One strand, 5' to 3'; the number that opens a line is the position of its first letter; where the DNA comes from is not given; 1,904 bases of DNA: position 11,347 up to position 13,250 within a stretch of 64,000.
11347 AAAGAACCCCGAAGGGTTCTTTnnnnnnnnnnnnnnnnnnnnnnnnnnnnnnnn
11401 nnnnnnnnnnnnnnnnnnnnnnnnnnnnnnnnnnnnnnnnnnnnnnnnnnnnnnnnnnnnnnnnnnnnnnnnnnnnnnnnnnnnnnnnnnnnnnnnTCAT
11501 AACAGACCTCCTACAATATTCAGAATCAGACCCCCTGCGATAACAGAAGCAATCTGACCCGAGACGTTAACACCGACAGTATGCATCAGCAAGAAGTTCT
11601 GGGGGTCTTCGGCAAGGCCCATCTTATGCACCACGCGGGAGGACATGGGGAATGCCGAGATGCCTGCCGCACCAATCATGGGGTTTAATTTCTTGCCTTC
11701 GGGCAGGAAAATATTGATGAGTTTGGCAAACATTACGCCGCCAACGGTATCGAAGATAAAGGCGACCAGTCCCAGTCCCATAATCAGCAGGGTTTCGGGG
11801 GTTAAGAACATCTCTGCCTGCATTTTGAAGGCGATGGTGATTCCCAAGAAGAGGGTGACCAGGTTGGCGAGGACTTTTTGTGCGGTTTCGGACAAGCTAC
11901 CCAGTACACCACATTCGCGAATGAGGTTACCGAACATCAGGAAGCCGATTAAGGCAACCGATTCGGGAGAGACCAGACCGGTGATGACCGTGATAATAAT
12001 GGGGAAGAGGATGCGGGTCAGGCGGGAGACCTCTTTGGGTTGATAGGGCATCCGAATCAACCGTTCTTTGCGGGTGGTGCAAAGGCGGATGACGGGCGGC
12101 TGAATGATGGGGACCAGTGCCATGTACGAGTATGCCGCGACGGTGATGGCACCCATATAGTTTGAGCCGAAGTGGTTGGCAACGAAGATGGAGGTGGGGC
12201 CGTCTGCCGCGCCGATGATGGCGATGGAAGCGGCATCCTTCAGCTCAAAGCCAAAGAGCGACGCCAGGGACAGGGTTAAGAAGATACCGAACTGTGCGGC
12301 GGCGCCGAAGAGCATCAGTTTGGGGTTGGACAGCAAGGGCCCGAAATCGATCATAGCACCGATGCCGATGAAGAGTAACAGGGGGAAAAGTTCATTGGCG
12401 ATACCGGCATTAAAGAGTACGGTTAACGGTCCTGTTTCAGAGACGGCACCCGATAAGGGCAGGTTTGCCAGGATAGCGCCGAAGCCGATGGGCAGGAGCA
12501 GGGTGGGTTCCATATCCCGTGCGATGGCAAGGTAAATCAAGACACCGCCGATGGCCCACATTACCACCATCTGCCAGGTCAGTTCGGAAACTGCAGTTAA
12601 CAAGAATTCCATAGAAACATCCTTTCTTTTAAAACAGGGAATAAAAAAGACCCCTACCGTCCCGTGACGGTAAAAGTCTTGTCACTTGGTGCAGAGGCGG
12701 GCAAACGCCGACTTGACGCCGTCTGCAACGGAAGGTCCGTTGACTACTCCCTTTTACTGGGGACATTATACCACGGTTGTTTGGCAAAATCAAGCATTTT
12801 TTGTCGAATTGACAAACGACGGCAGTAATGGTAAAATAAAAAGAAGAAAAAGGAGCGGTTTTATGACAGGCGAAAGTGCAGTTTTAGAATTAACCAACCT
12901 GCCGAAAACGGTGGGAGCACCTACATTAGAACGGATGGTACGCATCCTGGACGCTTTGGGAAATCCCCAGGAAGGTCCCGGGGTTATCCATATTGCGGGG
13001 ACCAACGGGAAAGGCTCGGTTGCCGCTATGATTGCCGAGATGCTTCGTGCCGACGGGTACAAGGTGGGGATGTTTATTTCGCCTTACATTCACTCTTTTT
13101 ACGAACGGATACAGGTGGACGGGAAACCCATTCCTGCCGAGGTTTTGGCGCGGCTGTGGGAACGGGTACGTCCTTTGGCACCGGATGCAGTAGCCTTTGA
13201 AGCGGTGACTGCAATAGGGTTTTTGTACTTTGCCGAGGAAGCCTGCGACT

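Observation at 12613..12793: Attenuator-like leader upstream of an orphan Na+-decarboxylase beta subunit: candidate riboswitch (possibly cation-responsive)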

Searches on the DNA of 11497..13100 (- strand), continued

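Call 52: search_with_rna_model(model_id=R1, sources=[L081, L082, L083, L084, L085, L086, L087, L088, L089, L090, L091, L092, L093, L094, L095, L096, L097, L098, L099, L100, L101, L102, L103, L104, L105, L106, L107, L108, L109, L110, L111, L112, L113, L114, L115, L116, L117, L118, L119, L120, L121, L122, L123, L124, L125, L126, L127, L128, L129, L130, L131, L132, L133, L134, L135, L136, L137, L138, L139, L140, L141, L142, L143, L144, L145, L146, L147, L148, L149, L150, L151, L152, L153, L154, L155, L156, L157, L158, L159, L160, L161, L162, L163, L164, L165, L166, L167, L168, L169, L170, L171, L172, L173, L174, L175, L176, L177, L178, L179, L180], max_evalue=0.01)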
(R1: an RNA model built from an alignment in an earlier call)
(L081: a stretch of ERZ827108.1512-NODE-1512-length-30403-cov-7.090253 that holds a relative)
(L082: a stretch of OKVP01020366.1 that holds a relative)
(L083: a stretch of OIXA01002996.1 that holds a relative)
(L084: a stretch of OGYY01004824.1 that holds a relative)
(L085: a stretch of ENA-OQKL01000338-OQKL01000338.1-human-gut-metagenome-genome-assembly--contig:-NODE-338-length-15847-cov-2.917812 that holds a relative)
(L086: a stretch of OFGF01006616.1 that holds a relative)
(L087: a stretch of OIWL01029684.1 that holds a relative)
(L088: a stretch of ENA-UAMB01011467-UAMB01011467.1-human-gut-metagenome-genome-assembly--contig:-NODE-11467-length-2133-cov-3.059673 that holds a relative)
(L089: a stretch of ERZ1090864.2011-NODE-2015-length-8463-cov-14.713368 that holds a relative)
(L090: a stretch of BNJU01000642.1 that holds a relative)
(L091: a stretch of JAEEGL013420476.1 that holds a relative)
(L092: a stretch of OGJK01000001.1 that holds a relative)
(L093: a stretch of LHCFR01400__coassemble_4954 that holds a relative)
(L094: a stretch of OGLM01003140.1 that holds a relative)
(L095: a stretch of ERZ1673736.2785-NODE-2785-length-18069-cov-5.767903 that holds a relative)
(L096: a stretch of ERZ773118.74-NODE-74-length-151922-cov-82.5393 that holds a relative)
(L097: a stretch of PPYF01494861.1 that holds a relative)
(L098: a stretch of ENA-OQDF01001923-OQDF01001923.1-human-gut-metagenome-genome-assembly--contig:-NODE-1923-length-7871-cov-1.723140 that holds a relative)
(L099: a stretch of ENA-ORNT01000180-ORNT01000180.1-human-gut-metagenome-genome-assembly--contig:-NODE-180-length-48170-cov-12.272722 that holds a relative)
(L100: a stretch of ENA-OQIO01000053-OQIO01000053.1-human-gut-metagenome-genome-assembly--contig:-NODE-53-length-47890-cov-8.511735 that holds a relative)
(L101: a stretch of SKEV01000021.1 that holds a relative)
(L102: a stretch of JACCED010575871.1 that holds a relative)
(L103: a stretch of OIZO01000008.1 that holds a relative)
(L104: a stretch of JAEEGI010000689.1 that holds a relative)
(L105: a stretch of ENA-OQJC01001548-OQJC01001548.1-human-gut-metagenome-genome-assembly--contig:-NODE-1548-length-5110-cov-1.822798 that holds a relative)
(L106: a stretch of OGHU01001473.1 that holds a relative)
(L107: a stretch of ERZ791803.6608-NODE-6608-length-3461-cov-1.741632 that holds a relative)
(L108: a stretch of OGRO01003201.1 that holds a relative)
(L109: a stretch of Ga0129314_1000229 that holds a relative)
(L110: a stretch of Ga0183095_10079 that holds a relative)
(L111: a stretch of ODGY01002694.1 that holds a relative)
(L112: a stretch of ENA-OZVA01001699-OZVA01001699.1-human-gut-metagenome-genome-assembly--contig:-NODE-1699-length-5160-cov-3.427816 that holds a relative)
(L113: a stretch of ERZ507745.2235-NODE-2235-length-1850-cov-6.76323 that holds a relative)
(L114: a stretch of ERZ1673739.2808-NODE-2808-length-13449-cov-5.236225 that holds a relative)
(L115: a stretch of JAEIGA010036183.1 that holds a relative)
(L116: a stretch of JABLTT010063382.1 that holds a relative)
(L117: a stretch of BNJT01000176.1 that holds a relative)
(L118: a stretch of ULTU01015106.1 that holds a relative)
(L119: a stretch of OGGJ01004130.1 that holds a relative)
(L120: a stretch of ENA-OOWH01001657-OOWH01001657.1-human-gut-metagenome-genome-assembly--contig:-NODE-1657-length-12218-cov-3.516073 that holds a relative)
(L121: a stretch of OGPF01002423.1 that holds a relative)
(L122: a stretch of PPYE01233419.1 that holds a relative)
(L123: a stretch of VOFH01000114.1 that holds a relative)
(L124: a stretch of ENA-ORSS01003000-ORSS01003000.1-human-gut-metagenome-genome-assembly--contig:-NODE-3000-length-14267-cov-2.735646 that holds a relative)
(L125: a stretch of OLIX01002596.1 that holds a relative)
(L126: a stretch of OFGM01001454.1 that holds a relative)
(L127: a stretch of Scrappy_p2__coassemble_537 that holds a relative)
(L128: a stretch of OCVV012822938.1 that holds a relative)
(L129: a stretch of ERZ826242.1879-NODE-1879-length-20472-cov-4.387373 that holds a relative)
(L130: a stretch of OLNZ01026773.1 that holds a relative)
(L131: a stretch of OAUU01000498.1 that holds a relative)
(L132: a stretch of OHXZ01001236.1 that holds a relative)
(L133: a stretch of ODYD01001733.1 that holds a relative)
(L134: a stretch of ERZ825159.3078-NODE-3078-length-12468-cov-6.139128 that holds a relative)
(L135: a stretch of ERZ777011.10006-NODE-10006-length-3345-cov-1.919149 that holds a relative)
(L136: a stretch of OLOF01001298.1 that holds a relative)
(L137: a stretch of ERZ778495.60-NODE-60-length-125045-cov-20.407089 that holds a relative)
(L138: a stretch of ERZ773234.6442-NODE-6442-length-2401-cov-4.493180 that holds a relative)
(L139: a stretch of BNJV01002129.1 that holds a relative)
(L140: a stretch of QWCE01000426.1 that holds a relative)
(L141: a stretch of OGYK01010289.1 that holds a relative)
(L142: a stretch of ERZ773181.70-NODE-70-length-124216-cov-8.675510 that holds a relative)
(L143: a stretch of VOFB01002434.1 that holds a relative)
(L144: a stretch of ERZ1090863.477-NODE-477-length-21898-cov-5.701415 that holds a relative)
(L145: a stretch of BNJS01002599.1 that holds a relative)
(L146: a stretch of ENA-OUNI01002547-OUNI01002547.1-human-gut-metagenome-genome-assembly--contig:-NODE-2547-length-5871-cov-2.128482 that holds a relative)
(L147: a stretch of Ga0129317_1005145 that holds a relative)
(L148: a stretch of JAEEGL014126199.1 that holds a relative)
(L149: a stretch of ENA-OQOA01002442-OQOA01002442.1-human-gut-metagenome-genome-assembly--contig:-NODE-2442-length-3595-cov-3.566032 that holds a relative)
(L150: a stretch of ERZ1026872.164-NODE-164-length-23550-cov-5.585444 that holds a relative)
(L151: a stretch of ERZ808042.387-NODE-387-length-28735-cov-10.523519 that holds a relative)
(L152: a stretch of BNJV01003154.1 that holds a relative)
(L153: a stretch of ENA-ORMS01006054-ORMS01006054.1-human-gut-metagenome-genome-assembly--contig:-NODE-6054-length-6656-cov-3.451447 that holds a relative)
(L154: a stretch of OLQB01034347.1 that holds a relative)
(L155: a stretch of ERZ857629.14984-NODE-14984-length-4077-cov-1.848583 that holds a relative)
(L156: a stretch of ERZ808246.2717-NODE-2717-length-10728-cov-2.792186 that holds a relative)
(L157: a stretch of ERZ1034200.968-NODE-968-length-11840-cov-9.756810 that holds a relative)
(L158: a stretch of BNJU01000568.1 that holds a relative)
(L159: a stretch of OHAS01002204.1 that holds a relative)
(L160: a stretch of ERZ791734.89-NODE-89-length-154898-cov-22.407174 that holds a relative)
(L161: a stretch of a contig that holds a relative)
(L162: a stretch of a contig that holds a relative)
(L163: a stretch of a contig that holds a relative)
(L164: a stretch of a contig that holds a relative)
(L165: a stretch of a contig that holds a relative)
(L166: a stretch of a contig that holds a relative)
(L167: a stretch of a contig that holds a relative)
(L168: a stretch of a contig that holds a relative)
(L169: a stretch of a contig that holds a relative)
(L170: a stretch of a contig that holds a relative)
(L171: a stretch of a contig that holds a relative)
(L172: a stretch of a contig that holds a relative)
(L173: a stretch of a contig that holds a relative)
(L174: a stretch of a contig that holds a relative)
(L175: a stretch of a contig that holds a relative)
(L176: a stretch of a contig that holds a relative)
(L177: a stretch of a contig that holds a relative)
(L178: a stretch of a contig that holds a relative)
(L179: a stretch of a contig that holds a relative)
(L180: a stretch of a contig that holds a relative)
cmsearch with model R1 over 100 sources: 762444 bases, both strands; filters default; matches with E-value up to 0.01: 100.
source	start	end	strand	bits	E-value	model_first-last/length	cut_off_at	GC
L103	7302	7396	-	85.9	5.2e-21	1-93/93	no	0.47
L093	3839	3930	+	81.8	7.9e-20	1-93/93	no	0.48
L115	3428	3524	-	80.6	1.8e-19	1-93/93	no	0.48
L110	6656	6755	+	74.5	1e-17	1-93/93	no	0.48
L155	2590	2683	+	73.4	2e-17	1-93/93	no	0.51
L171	191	280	+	70.6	1.3e-16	1-93/93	no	0.44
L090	661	749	-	69.6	2.7e-16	1-93/93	no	0.43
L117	1992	2080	+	69.6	2.7e-16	1-93/93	no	0.43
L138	1550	1638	+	69.6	2.7e-16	1-93/93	no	0.43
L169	575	663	-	69.6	2.7e-16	1-93/93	no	0.43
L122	2000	2095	-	68.7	4.7e-16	1-93/93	no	0.41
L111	4068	4157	-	68.2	6.4e-16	1-93/93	no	0.41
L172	542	630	+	66.9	1.6e-15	1-93/93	no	0.44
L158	2313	2402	+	64.8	6.5e-15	1-93/93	no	0.46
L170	8978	9067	-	64.8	6.5e-15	1-93/93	no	0.46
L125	605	697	+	64.4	8.2e-15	1-93/93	no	0.39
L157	2480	2568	-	64.2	9.2e-15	1-93/93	no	0.45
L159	6475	6567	-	64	1.1e-14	1-93/93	no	0.47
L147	1884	1975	+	63.6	1.4e-14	1-93/93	no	0.53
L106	1543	1638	+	63.5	1.5e-14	1-93/93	no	0.51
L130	1373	1468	-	63.5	1.5e-14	1-93/93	no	0.51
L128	8122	8215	+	63.2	1.8e-14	1-93/93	no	0.48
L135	813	905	+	62.8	2.4e-14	1-93/93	no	0.47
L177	668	763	+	62.8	2.4e-14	1-93/93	no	0.49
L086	353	461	+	62.3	3.3e-14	1-93/93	no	0.65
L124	6605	6695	-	61.9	4.3e-14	1-93/93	no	0.42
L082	1430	1520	+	61.8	4.5e-14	1-93/93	no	0.41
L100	11490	11580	-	61.8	4.5e-14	1-93/93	no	0.41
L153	5487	5577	+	61.8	4.5e-14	1-93/93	no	0.41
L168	348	438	-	61.8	4.5e-14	1-93/93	no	0.41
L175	62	152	+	61.8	4.5e-14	1-93/93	no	0.41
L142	1917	2007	+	61.3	6.4e-14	1-93/93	no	0.41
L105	5010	5103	+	61.1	7.1e-14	1-93/93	no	0.45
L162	619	712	-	61.1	7.1e-14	1-93/93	no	0.45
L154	1094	1186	+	60.6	1e-13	1-93/93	no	0.47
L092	3903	3996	-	60.6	1e-13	1-93/93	no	0.46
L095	1626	1723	+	59.1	2.8e-13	1-93/93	no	0.37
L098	645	742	+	59.1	2.8e-13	1-93/93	no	0.37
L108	3666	3763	+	59.1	2.8e-13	1-93/93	no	0.37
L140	9600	9697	-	59.1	2.8e-13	1-93/93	no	0.37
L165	7555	7652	-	59.1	2.8e-13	1-93/93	no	0.37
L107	673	768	-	59.1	2.8e-13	1-93/93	no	0.53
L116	2798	2895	+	58.9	3.2e-13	1-93/93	no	0.45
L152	8761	8849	+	58.8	3.4e-13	1-93/93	no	0.44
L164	4580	4674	-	58.4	4.5e-13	1-93/93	no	0.53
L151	6920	7014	-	57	1.1e-12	1-93/93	no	0.57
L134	7736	7832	-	56.8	1.3e-12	1-93/93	no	0.66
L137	3536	3635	+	56.4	1.6e-12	1-93/93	no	0.51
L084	5740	5845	+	56.3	1.8e-12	1-93/93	no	0.5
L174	5087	5185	-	56.3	1.8e-12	1-93/93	no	0.47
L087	695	791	-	55.7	2.6e-12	1-93/93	no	0.37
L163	7686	7782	+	55.7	2.6e-12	1-93/93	no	0.37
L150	10741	10837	+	55.6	2.8e-12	1-93/93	no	0.39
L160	1691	1798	+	55.6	2.9e-12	1-93/93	no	0.44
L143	12275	12371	+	54.6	5.7e-12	1-93/93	no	0.65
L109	3448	3545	+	54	8.4e-12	1-93/93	no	0.49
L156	3814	3917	+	53.6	1.1e-11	1-93/93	no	0.39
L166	5987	6086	+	52.7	2e-11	1-93/93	no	0.4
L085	1307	1406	-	52.5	2.3e-11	1-93/93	no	0.38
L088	1423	1522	-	52.5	2.3e-11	1-93/93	no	0.38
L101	301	400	+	52.5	2.3e-11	1-93/93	no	0.38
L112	2988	3087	-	52.5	2.3e-11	1-93/93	no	0.38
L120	6940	7039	-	52.5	2.3e-11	1-93/93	no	0.38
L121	4312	4411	-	52.5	2.3e-11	1-93/93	no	0.38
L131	4769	4868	+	52.5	2.3e-11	1-93/93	no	0.38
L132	6143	6242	-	52.5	2.3e-11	1-93/93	no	0.38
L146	3689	3788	+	52.5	2.3e-11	1-93/93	no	0.38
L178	725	824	-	52.5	2.3e-11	1-93/93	no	0.38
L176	1531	1630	+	52.4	2.3e-11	1-93/93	no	0.39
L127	3383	3480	-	52.3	2.6e-11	1-93/93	no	0.45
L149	2949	3057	+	52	3.1e-11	1-93/93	no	0.39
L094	8376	8475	+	51.9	3.3e-11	1-93/93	no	0.41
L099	5370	5469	+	51.9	3.3e-11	1-93/93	no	0.41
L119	2353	2452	-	51.9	3.3e-11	1-93/93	no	0.41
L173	1584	1698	-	51.4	4.8e-11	1-93/93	no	0.51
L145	1442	1547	+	51.3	5e-11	1-93/93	no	0.42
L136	3747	3847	-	51.1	5.7e-11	1-93/93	no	0.48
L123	7688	7794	+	51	6e-11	1-93/93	no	0.52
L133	3286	3391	-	50.5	8.3e-11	1-93/93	no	0.42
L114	3153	3253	+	50.2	1e-10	1-93/93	no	0.47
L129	1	96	-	50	1.1e-10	1-92/93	3'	0.66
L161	1325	1423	+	49.9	1.3e-10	1-93/93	no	0.45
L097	5049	5154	+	49.9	1.3e-10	1-93/93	no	0.42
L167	30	128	+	49.3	1.9e-10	1-93/93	no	0.45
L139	4175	4280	+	48.9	2.5e-10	1-93/93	no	0.42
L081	10356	10456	-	48.7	2.9e-10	1-93/93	no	0.48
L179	2175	2278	+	48.7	2.9e-10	1-93/93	no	0.4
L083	708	806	+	48.3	3.8e-10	1-93/93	no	0.44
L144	17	119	-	48.2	4e-10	1-93/93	no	0.46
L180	2839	2942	-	48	4.4e-10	1-93/93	no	0.41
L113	1147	1262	-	47.3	7.3e-10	1-93/93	no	0.34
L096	3318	3421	-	47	8.6e-10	1-93/93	no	0.41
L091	1012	1103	+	45.7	2.1e-09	1-93/93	no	0.52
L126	90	192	-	43.8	7.5e-09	1-93/93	no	0.66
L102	242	338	+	41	4.8e-08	1-93/93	no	0.53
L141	2466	2581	+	39.7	1.1e-07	1-93/93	no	0.34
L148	7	104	+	38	3.6e-07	1-93/93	no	0.53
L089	7991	8097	-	36.2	1.2e-06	1-93/93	no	0.6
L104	2440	2540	-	28.2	0.00023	1-93/93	no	0.59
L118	4133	4233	+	26.8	0.0006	1-93/93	no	0.54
